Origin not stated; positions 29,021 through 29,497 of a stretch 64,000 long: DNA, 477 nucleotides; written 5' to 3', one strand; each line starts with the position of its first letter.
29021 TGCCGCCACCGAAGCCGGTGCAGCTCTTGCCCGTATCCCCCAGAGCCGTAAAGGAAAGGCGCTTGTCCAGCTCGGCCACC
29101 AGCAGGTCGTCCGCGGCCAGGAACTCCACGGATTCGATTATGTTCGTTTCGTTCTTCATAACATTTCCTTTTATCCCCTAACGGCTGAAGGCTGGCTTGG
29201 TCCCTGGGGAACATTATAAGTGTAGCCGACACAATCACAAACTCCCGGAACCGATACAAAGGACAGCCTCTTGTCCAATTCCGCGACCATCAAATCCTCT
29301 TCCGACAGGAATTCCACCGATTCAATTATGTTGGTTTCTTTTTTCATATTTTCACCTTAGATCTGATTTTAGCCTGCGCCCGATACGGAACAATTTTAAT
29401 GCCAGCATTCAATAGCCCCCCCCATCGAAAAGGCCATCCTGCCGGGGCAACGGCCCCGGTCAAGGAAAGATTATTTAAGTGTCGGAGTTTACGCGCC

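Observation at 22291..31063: Radical-SAM RiPP-like island: three rSAM enzymes, an RRE-fused S2P protease, an orphan 557-aa protein and four precursor genes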

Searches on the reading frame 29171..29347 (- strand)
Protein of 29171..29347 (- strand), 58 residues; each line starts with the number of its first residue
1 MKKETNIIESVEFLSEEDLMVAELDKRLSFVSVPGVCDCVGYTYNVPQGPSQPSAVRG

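Call 3: search_protein_families(library=pfam, proteins=[window:29171-29347:-], max_evalue=0.1)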
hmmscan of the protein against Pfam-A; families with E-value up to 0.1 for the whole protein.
window:29171-29347:- (58 aa): 0 families

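Call 4: search_protein_families(library=ncbifam, proteins=[window:29171-29347:-], max_evalue=0.1)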
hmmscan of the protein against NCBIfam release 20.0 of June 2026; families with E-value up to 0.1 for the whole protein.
window:29171-29347:- (58 aa): 0 families

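Call 17: find_homologous_proteins(query=A3, max_evalue=10)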
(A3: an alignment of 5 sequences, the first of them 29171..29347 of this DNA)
Query A3 (5 sequences) (58 aa, profile of the alignment): 19 proteins with E <= 10 among 318 candidates.
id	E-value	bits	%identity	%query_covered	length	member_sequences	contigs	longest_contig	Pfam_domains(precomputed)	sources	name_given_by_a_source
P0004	6.4e-37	143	45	100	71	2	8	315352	-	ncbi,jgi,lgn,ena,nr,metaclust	ncbi:MAG TPA: hypothetical protein DEQ38_01895 [Elusimicrobia bacterium]|nr:MAG: hypothetical protei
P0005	1.1e-36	142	49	97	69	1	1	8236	-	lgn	-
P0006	4.5e-35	137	51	100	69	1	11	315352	-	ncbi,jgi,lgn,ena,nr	ncbi:MAG TPA: hypothetical protein DEQ38_01900 [Elusimicrobia bacterium]|nr:MAG: hypothetical protei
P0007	1.9e-32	129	76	57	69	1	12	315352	-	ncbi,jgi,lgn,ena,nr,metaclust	ncbi:MAG TPA: hypothetical protein DEQ38_01890 [Elusimicrobia bacterium]|nr:MAG: hypothetical protei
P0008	5.1e-27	111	53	100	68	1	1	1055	-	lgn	-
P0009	1.1e-24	104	44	100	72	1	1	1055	-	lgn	-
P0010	5.3e-24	102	100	100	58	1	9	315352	-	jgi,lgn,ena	-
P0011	5.2e-19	86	50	100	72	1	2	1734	-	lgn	-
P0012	2.2e-16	77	45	100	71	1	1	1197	-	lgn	-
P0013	5.5e-16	76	44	100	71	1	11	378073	-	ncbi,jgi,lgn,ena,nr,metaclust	ncbi:MAG TPA: hypothetical protein DEQ38_04715 [Elusimicrobia bacterium]|nr:MAG: hypothetical protei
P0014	2.4e-14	71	45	100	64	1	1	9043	-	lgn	-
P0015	5.1e-14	70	46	93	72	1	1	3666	-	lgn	-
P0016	2.1e-13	68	41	100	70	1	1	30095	-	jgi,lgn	jgi:hypothetical protein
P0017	1.5e-10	59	61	100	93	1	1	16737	-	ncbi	-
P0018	9.2e-10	56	51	97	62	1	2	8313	-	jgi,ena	-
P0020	6.7e-8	50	50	79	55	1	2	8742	-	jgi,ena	jgi:hypothetical protein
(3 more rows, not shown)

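Call 21: find_encoding_contigs(protein=P0013, flank=10000, max_places=3)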
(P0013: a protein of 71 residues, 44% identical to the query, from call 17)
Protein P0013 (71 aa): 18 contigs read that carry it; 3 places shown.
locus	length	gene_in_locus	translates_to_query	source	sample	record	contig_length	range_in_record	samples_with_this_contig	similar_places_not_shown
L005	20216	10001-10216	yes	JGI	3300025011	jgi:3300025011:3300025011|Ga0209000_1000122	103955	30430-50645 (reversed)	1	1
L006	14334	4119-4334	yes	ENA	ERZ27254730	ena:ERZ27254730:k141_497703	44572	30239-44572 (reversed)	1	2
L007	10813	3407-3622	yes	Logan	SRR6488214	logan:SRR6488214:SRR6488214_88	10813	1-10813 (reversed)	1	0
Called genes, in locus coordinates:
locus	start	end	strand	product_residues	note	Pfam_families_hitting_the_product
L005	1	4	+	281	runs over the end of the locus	-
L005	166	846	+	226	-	-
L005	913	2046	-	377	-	-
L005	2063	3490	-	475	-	PF04055:Radical_SAM, PF13353:Fer4_12 (weak)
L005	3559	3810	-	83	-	-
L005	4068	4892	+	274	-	PF01966:HD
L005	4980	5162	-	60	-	PF11127:YgaP-like_TM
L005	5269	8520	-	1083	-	PF00873:ACR_tran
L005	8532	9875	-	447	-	PF02321:OEP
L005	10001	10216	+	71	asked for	-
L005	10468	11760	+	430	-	PF03415:Peptidase_C11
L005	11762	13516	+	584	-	-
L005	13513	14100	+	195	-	-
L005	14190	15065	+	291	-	PF01040:UbiA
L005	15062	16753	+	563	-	PF27448:Rph_4th, PF00391:PEP-utilizers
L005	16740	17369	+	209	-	PF01066:CDP-OH_P_transf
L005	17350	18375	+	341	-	PF00583:Acetyltransf_1, PF13508:Acetyltransf_7 (weak)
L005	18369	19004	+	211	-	-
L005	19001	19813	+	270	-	PF01326:PPDK_N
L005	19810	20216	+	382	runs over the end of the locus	PF04055:Radical_SAM, PF13353:Fer4_12 (weak), PF13186:SPASM (weak)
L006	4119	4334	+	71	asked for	-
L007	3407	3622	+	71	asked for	-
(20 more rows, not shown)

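Call 22: find_encoding_contigs(protein=P0016, flank=10000, max_places=3)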
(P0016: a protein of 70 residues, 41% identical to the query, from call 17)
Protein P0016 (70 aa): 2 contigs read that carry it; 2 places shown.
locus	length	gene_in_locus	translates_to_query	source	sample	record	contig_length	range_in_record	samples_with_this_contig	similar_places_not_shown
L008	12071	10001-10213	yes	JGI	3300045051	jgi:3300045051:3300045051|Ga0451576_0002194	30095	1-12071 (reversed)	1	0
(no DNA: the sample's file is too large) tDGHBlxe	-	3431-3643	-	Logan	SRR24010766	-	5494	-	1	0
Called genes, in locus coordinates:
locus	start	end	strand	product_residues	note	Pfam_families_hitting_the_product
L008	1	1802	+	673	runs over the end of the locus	PF02743:dCache_1 (weak), PF00672:HAMP (weak), PF00512:HisKA, PF02518:HATPase_c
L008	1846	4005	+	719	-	PF05226:CHASE2, PF00211:Guanylate_cyc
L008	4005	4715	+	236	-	PF11750:DUF3307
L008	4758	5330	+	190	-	PF00929:RNase_T, PF13482:RNase_H_2 (faint)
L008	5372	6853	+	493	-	PF00221:Lyase_aromatic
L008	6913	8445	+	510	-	PF02310:B12-binding, PF04055:Radical_SAM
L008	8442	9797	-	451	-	PF02310:B12-binding, PF04055:Radical_SAM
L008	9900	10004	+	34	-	-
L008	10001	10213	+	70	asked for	-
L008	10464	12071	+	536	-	?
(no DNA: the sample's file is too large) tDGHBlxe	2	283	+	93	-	?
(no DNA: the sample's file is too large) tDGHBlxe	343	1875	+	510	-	PF02310:B12-binding, PF04055:Radical_SAM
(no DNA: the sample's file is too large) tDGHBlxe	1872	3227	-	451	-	PF02310:B12-binding, PF04055:Radical_SAM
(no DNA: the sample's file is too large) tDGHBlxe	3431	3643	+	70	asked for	-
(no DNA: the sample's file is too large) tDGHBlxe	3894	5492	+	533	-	?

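Call 26: find_encoding_contigs(protein=P0017, flank=10000, max_places=2)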
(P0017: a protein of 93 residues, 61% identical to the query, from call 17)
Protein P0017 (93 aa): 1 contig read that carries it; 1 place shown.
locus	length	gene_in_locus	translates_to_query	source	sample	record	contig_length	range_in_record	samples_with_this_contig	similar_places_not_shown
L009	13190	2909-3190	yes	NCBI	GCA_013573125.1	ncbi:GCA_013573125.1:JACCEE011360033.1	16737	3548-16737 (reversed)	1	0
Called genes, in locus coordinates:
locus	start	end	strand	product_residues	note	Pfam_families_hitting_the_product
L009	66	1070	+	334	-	PF13936:HTH_38, PF00665:rve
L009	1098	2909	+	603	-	PF02624:YcaO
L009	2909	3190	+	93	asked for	-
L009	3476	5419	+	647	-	PF02624:YcaO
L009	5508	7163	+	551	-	-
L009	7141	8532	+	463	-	PF04055:Radical_SAM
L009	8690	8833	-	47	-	-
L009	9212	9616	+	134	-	-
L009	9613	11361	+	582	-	PF04055:Radical_SAM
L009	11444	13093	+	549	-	PF17391:Urocanase_N, PF01175:Urocanase, PF17392:Urocanase_C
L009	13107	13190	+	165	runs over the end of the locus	PF04461:YajQ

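Call 27: find_encoding_contigs(protein=P0018, flank=10000, max_places=2)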
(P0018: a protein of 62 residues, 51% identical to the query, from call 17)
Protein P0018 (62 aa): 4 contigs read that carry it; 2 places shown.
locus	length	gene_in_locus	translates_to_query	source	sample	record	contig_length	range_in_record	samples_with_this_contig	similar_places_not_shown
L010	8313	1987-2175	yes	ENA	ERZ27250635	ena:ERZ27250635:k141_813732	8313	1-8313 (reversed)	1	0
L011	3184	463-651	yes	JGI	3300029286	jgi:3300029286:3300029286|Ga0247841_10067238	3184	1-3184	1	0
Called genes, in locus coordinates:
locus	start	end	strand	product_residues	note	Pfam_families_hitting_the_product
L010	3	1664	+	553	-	?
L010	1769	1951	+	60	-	-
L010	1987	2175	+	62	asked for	-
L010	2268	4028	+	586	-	-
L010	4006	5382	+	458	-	PF04055:Radical_SAM (weak), PF13353:Fer4_12 (weak)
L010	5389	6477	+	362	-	-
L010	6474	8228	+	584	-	PF04055:Radical_SAM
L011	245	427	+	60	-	-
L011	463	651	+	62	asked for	-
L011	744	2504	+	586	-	-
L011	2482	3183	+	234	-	?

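Call 28: find_encoding_contigs(protein=P0020, flank=10000, max_places=2)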
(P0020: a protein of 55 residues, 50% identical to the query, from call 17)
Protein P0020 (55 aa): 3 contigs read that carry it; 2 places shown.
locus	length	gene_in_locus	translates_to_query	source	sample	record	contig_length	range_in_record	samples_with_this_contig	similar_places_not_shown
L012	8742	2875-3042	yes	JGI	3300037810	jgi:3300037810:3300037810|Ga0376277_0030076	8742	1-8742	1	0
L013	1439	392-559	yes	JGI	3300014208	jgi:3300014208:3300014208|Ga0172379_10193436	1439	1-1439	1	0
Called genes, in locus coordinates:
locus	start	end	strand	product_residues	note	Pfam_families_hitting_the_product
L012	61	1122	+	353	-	PF00221:Lyase_aromatic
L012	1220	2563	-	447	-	PF02310:B12-binding, PF04055:Radical_SAM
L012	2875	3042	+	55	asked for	-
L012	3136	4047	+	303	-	-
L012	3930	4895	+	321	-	-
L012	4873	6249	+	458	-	PF04055:Radical_SAM, PF13353:Fer4_12 (weak)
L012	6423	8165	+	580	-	PF04055:Radical_SAM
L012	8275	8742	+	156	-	?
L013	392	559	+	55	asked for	-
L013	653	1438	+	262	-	?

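Call 29: find_encoding_contigs(protein=P0014, flank=10000, max_places=2)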
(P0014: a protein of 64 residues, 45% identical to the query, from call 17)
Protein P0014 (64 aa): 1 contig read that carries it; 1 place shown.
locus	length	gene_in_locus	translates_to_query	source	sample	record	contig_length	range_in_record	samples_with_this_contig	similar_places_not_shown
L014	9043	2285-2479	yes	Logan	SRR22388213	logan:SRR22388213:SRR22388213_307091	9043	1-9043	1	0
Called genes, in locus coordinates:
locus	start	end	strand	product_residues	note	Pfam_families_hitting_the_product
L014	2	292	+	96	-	?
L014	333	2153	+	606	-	PF02624:YcaO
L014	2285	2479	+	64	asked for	-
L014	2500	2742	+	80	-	-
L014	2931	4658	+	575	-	-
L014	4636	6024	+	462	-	PF04055:Radical_SAM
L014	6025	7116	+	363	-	-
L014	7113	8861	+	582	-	PF04055:Radical_SAM (weak)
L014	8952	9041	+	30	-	?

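Call 32: search_protein_families(library=pfam, proteins=[L010:3-1664:+, L010:2268-4028:+, L010:5389-6477:+, L014:2931-4658:+, L014:6025-7116:+, L009:5508-7163:+, L009:9212-9616:+, L014:2500-2742:+, L008:8442-9797:-], max_evalue=0.1)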
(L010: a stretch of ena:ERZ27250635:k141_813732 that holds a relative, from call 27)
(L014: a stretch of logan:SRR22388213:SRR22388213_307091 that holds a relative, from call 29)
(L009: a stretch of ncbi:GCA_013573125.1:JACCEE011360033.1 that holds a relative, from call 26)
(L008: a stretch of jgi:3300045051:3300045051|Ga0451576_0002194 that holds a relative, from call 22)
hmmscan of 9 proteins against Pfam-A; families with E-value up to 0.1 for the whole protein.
L010:3-1664:+ (553 aa): 1 family
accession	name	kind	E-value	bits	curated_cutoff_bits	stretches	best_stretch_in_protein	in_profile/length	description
PF02624.21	YcaO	-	5e-47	161.2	25.7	1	2-336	10-324/325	YcaO cyclodehydratase, ATP-ad Mg2+-binding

L010:2268-4028:+ (586 aa): 1 family
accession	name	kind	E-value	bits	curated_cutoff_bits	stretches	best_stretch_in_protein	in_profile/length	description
PF21111.3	CDI_toxin_EC869_like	-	0.054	14.2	27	1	478-529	27-78/123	CDI toxin restriction endonuclease-like domain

L010:5389-6477:+ (362 aa): 1 family
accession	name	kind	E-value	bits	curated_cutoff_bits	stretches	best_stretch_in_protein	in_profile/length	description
PF02163.28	Peptidase_M50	-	0.0002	21.2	27.2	1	162-336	4-169/221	Peptidase family M50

L014:2931-4658:+ (575 aa): 0 families

L014:6025-7116:+ (363 aa): 1 family
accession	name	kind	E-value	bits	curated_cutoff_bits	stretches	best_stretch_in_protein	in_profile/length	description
PF02163.28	Peptidase_M50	-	0.00041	20.2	27.2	1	161-236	3-94/221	Peptidase family M50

L009:5508-7163:+ (551 aa): 1 family
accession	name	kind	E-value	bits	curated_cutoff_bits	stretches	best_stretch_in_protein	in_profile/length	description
PF02641.20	DUF190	-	0.064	14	23.4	0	281-301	60-80/97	Uncharacterized ACR, COG1993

L009:9212-9616:+ (134 aa): 1 family
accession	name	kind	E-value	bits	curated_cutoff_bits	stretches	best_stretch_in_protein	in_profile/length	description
PF04123.18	DUF373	-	0.062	13.2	28.3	1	3-114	229-331/335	Domain of unknown function (DUF373)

L014:2500-2742:+ (80 aa): 0 families

L008:8442-9797:- (451 aa): 2 families
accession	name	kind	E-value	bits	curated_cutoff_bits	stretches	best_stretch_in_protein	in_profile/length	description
PF04055.27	Radical_SAM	-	2.7e-21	76.9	29.5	1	206-365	3-165/166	Radical SAM superfamily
PF02310.24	B12-binding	-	7.5e-11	42.4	32.1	1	17-128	7-118/121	B12 binding domain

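Call 86: search_protein_families(library=ncbifam, proteins=[L005:10468-11760:+, L005:11762-13516:+, L005:13513-14100:+, L005:15062-16753:+, L005:18369-19004:+, L005:19001-19813:+, L005:2063-3490:-, L005:913-2046:-, L005:3559-3810:-], max_evalue=0.001)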
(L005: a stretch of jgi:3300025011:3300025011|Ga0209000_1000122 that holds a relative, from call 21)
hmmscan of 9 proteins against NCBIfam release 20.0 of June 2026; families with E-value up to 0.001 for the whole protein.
L005:10468-11760:+ (430 aa): 1 family
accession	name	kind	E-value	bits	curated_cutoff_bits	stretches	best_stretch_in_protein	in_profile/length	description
TIGR02806.2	clostrip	equivalog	2.5e-12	46.4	550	1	142-268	89-230/472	clostripain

L005:11762-13516:+ (584 aa): 0 families

L005:13513-14100:+ (195 aa): 0 families

L005:15062-16753:+ (563 aa): 26 families (the best 25 are shown)
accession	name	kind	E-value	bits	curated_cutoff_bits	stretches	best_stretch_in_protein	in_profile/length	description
NF004881.0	PRK06241.2-2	equivalog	1.7e-111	374.1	883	1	2-563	322-891/898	phosphoenolpyruvate synthase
NF004883.0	PRK06241.2-4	equivalog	7.4e-78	262.7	1063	1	2-560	341-911/928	phosphoenolpyruvate synthase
NF004882.0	PRK06241.2-3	equivalog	4.4e-65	220.2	850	1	3-561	286-818/827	phosphoenolpyruvate synthase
NF004878.0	PRK06241.1-3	subfamily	2.3e-37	128.6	945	1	189-563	511-890/891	phosphoenolpyruvate synthase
NF004877.0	PRK06241.1-2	subfamily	3.4e-36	124.9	866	2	366-562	683-868/869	phosphoenolpyruvate synthase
NF041857.1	RIF_Ptrans_rph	equivalog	1.2e-35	123.1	999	2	366-562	679-864/864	rifamycin-inactivating phosphotransferase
NF004879.0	PRK06241.1-4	equivalog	9.4e-30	103.4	976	1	367-562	684-868/868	phosphoenolpyruvate synthase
NF052632.1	undecylprod_RedH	equivalog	1.9e-26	92.3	1350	1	6-562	323-878/880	undecylprodigiosin ligase RedH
NF004880.0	PRK06241.2-1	equivalog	2.6e-26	91.9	972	1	368-562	655-837/837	phosphoenolpyruvate synthase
NF000283.1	RPH_KJ151292.1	equivalog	1.3e-24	86.5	1700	1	365-562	678-864/865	rifamycin-inactivating phosphotransferase Rph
NF004520.0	PRK05865.1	equivalog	2.8e-23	81.7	1509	1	236-562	541-837/854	sugar epimerase family protein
NF052631.1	prodigiosin_PigC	equivalog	9.8e-23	80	1300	1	220-561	535-881/883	prodigiosin ligase PigC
NF005057.0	PRK06464.1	equivalog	3.8e-17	61.6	598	1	470-554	367-455/798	phosphoenolpyruvate synthase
NF006153.0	PRK08296.1-5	subfamily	1.5e-16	59.9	578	1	445-562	491-606/608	hypothetical protein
NF006151.0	PRK08296.1-3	equivalog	8.6e-16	57.6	693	1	445-562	489-603/604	hypothetical protein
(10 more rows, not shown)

L005:18369-19004:+ (211 aa): 0 families

L005:19001-19813:+ (270 aa): 15 families
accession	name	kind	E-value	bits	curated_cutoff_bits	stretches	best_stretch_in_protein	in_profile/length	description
NF004881.0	PRK06241.2-2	equivalog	2.1e-53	181.8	883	1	52-266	93-313/898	phosphoenolpyruvate synthase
NF052632.1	undecylprod_RedH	equivalog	1.3e-48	165.6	1350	1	55-265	82-295/880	undecylprodigiosin ligase RedH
NF052631.1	prodigiosin_PigC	equivalog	1.7e-48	165.2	1300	1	51-265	77-299/883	prodigiosin ligase PigC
NF004878.0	PRK06241.1-3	subfamily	7.4e-47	160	945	1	67-266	111-314/891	phosphoenolpyruvate synthase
NF005057.0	PRK06464.1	equivalog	1.5e-43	149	598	1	65-264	118-336/798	phosphoenolpyruvate synthase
NF004877.0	PRK06241.1-2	subfamily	9.7e-43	146.5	866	1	55-266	99-315/869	phosphoenolpyruvate synthase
NF041857.1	RIF_Ptrans_rph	equivalog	4.7e-42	144.3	999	1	65-266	108-313/864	rifamycin-inactivating phosphotransferase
TIGR01418.1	PEP_synth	equivalog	1.1e-41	143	739.75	1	61-264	105-330/784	pyruvate, water dikinase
NF004880.0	PRK06241.2-1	equivalog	1.6e-32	112.4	972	1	67-186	106-230/837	phosphoenolpyruvate synthase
NF004879.0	PRK06241.1-4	equivalog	3e-32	111.7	976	1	66-266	111-315/868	phosphoenolpyruvate synthase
NF000283.1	RPH_KJ151292.1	equivalog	2.6e-31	108.7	1700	1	66-266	112-316/865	rifamycin-inactivating phosphotransferase Rph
NF004883.0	PRK06241.2-4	equivalog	3.6e-31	108.1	1063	1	68-269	125-333/928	phosphoenolpyruvate synthase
NF004882.0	PRK06241.2-3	equivalog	5e-23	81.1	850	2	68-150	101-188/827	phosphoenolpyruvate synthase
NF004508.0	PRK05849.1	equivalog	2.3e-12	45.8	501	1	64-152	57-138/789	hypothetical protein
NF004531.0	PRK05878.1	equivalog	1.6e-06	27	456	0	228-262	266-299/534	pyruvate, phosphate dikinase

L005:2063-3490:- (475 aa): 61 families (the best 25 are shown)
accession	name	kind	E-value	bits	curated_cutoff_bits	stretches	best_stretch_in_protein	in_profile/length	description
TIGR04280.1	geopep_mat_rSAM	hypoth_equivalog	1e-36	126.9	400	1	9-437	4-409/428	geopeptide radical SAM maturase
NF038107.1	rSAM_NF038107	equivalog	1.5e-32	112.9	600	1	21-442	15-422/444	Cys-every-fifth radical SAM/SPASM peptide maturase CefB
NF047865.1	rSAM_PapB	equivalog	2.9e-31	108.9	340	1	101-434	5-330/330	PapB family radical SAM/SPASM ranthipeptide maturase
TIGR04463.1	rSAM_vs_C_rich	equivalog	1.1e-28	100.2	525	1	101-421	84-395/438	TIGR04463 family radical SAM/SPASM RiPP maturase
TIGR04334.1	rSAM_Clo7bot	equivalog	1.8e-23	82.9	600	1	8-454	2-436/440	radical SAM/SPASM domain Clo7bot peptide maturase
TIGR04064.1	rSAM_nif11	equivalog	7e-23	81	518.7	1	90-435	69-415/459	nif11-like peptide radical SAM maturase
NF041298.1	rSAM_mat_DynA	equivalog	3.2e-22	79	450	1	108-278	10-179/356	dynobactin maturation radical SAM/SPASM protein DynA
TIGR03974.1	rSAM_six_Cys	equivalog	1.3e-21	77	425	1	97-431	95-427/451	thioether cross-link-forming SCIFF peptide maturase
TIGR03942.1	sulfatase_rSAM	equivalog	3.1e-21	75.8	349.45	1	106-277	8-180/363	anaerobic sulfatase maturase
TIGR03906.1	quino_hemo_SAM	equivalog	1.2e-20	73.6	453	1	101-446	96-443/467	quinohemoprotein amine dehydrogenase maturation protein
TIGR04163.1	rSAM_cobopep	equivalog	2.4e-19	69.4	375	1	101-281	66-243/428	peptide-modifying radical SAM enzyme CbpB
NF052473.1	rSAM_FlmE_OhkG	exception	1.2e-18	67.1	500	1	9-453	4-457/481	FlmE/OhkG family radical SAM/SPASM peptide maturase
NF040492.1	not_ScfB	exception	1.9e-18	66.6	855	1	102-433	98-428/450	ScfB-related radical SAM/SPASM orphan maturase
TIGR04115.1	rSAM_Cxxx_rpt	equivalog_domain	2.8e-16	60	350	1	106-417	9-323/359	radical SAM peptide maturase, CXXX-repeat target family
NF041707.1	rSAM_YhhB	equivalog_domain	7.5e-16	58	445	1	102-248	5-155/369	cyclophane-forming radical SAM/SPASM peptide maturase YhhB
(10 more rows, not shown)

L005:913-2046:- (377 aa): 2 families
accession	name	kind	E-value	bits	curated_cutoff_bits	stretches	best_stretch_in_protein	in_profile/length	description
NF041824.1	daptide_HExxH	equivalog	1.3e-10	41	300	1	127-275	126-278/379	daptide biosynthesis intramembrane metalloprotease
NF058609.1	RiPP_HExxH_LiaK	equivalog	1.2e-09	38.2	225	1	161-274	90-205/246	YydH/LiaK family epipeptide maturation metalloprotease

L005:3559-3810:- (83 aa): 0 families

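Call 95: find_related_loci(query=A12, collection=metagenome_contigs, flank=10000)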
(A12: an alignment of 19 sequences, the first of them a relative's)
Query A12 (58 aa) in metagenome_contigs; peptide patterns used: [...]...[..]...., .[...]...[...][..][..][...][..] (x = any residue, [..] = any of these).
164 stretches matched a pattern; 5 encode a relative of the query (tblastn E <= 1e-3); 5 distinct loci.
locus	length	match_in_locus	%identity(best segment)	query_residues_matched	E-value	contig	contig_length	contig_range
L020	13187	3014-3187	61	1-58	2e-17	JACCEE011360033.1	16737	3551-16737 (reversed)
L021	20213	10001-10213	44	1-58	1e-11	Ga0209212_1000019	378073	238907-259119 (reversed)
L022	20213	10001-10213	44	1-58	1e-11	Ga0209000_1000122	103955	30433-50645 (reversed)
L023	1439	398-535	50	2-47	4e-11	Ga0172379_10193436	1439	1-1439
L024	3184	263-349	83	6-34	4e-11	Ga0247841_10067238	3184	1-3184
